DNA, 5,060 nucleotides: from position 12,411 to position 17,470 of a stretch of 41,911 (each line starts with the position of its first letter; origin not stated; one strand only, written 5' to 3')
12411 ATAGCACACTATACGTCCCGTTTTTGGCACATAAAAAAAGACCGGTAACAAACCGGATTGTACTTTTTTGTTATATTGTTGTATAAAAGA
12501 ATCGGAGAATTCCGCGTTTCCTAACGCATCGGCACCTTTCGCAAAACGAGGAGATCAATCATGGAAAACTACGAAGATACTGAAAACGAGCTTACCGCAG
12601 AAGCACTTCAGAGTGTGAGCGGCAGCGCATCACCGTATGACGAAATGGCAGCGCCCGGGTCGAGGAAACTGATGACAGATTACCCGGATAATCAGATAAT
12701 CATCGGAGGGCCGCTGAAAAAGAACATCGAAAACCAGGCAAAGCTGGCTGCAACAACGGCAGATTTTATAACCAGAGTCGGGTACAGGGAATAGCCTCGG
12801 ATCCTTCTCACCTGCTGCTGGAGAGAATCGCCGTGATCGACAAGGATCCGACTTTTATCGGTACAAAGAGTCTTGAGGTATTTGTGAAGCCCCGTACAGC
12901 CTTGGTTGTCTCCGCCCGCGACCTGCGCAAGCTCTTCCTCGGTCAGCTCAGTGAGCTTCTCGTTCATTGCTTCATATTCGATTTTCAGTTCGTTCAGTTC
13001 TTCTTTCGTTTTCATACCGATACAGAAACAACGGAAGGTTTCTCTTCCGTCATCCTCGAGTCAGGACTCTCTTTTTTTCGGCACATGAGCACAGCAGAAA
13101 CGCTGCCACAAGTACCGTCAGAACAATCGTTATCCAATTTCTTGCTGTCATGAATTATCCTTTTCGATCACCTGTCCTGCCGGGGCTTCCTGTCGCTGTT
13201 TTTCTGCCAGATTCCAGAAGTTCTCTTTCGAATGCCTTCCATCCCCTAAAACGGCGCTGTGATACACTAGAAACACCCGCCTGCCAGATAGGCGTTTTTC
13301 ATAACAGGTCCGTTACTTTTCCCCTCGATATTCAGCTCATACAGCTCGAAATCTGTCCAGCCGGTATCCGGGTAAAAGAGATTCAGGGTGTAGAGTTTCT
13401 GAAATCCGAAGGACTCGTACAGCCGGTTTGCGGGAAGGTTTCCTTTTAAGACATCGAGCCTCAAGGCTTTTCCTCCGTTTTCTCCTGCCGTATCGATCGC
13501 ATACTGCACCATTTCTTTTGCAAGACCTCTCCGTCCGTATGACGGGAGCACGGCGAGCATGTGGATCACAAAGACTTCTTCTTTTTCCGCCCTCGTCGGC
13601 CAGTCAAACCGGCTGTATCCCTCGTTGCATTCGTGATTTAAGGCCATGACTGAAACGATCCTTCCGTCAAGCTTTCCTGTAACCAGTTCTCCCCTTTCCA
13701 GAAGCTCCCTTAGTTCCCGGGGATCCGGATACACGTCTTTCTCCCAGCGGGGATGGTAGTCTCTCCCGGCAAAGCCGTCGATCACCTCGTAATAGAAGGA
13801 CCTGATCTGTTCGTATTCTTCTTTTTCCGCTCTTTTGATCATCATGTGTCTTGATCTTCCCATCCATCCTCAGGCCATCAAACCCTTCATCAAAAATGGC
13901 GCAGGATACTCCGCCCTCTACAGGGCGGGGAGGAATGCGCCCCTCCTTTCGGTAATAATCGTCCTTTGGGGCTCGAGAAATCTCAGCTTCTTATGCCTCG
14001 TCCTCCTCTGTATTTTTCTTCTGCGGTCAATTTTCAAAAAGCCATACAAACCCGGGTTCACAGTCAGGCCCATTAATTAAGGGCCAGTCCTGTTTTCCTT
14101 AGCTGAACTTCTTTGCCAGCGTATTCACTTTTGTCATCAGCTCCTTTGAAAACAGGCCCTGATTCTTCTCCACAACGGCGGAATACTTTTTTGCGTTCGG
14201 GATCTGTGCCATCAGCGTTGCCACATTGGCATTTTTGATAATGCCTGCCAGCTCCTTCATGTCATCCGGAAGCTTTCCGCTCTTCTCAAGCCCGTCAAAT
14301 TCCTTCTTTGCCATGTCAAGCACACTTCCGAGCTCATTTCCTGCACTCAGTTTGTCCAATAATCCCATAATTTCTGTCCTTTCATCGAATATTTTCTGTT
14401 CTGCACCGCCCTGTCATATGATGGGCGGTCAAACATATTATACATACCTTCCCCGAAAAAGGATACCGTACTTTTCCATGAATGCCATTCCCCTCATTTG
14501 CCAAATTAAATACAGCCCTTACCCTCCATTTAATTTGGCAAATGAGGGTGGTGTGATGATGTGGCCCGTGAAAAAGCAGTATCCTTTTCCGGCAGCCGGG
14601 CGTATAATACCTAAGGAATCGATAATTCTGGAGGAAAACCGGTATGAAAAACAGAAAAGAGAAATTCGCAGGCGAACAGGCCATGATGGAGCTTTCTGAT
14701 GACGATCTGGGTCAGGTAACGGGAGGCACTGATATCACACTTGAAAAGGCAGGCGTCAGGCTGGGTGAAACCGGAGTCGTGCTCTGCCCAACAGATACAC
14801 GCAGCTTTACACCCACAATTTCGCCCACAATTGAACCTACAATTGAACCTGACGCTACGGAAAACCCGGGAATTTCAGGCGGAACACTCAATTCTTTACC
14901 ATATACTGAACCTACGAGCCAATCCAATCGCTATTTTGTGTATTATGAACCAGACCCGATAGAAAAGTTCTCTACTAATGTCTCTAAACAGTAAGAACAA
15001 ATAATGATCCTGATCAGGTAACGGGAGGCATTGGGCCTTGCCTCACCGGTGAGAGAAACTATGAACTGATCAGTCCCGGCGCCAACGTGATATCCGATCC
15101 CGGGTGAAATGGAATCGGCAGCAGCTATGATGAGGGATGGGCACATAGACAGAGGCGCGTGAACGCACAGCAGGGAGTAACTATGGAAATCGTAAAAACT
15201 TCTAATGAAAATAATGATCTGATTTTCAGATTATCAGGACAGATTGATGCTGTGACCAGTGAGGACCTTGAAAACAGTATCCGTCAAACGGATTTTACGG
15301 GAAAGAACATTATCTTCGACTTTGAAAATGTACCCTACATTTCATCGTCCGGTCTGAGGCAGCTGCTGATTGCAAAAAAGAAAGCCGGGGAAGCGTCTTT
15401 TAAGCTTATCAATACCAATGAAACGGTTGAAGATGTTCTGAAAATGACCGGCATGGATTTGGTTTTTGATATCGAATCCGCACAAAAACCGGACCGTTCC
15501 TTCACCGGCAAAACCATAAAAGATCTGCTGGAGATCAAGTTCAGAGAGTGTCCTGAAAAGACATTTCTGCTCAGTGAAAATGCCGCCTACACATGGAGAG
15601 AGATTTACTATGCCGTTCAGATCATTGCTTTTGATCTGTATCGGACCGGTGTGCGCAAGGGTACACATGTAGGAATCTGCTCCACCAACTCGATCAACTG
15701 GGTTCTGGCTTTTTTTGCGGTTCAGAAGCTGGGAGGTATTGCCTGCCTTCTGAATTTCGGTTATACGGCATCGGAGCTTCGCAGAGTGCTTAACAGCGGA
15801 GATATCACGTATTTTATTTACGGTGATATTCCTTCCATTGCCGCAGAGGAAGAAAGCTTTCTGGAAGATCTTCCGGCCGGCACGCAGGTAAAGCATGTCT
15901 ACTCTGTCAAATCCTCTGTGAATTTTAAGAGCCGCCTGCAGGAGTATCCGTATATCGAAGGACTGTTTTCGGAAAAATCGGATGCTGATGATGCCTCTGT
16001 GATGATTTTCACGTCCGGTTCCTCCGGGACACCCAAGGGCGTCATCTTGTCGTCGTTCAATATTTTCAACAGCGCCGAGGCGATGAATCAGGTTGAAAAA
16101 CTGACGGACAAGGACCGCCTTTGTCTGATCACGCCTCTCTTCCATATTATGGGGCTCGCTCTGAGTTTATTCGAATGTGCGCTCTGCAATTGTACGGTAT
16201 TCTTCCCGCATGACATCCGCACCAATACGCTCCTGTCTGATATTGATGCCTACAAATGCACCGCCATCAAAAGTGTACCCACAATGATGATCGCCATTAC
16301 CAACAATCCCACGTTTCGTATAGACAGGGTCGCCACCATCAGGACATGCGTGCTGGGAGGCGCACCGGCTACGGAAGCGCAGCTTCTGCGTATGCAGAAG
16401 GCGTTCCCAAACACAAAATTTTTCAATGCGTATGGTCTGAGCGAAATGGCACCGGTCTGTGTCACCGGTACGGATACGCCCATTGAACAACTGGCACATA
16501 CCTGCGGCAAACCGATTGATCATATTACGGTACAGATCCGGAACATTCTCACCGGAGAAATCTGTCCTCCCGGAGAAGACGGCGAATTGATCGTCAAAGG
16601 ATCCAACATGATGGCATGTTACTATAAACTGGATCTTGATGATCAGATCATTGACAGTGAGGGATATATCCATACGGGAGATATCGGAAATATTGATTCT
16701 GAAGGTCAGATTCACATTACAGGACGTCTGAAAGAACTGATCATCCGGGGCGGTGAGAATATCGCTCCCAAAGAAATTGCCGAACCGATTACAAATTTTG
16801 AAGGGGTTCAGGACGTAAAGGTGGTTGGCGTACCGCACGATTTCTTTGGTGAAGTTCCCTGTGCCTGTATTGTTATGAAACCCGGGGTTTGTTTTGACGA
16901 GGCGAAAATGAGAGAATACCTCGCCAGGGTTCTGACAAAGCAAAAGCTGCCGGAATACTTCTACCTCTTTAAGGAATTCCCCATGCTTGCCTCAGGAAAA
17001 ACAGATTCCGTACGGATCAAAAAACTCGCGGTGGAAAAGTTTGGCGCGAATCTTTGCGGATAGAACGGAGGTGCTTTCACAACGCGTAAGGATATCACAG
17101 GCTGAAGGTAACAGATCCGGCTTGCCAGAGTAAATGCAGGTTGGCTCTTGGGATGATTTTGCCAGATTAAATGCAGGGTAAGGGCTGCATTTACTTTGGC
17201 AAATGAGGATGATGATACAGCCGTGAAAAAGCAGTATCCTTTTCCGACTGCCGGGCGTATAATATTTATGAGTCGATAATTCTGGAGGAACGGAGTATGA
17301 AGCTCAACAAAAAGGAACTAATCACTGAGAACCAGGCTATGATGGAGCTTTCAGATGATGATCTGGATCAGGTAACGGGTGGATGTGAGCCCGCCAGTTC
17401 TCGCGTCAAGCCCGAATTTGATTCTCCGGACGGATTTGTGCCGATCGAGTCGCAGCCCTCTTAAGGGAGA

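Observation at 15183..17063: STAS (anti-sigma antagonist) domain fused to an adenylate-forming enzyme in the middle of the peptide cluster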

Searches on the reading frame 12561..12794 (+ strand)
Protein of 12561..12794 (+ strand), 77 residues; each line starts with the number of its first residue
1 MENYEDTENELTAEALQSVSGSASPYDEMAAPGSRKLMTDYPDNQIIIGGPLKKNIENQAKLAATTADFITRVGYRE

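Call 36: search_protein_families(library=ncbifam, proteins=[window:12561-12794:+], max_evalue=1)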
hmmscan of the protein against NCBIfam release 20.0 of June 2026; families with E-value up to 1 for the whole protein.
window:12561-12794:+ (77 aa): 1 family
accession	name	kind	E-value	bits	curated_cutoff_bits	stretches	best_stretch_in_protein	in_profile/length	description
NF033456.1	RiPP_CCRG-2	domain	0.01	15.8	24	1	9-22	4-17/18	CCRG-2 family RiPP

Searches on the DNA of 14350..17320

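Call 84: search_rna_families(source=window, start=14350, end=17320, threshold=evalue, max_evalue=1)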
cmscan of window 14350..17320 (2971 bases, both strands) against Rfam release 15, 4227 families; matches with E-value up to 1: 0.
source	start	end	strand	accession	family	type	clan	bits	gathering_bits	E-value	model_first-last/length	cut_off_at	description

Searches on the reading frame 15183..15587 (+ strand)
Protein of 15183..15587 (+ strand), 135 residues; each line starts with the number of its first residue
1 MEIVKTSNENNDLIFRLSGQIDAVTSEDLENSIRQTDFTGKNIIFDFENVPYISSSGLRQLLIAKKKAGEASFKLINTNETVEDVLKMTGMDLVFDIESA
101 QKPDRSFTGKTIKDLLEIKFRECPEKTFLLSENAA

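Call 72: search_protein_representatives(protein=window:15183-15587:+)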
Query: 135 residues. Proteins with E-value up to 0.001 (for the whole library): 4143; up to 1e-10: 84; up to 1e-30: 1. The best 150 are listed.
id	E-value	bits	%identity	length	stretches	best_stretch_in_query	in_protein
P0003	7.1e-44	165.0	60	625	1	1-134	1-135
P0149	4.8e-21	91.4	39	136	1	3-130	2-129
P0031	2.3e-16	76.3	34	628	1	7-129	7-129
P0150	1.1e-14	70.9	31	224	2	8-96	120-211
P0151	3.7e-14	69.1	39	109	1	6-98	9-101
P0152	4.0e-14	69.0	39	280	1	4-130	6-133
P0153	5.0e-14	68.7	35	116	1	11-116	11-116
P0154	7.5e-14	68.1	30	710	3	5-98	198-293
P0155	8.5e-14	68.0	35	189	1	3-133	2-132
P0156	9.2e-14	67.9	42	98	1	5-97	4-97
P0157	1.9e-13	66.8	31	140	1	10-129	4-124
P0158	2.8e-13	66.3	37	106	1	9-95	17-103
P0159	3.7e-13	65.9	35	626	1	3-129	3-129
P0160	3.9e-13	65.8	44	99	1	4-97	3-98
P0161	4.6e-13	65.6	36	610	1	3-132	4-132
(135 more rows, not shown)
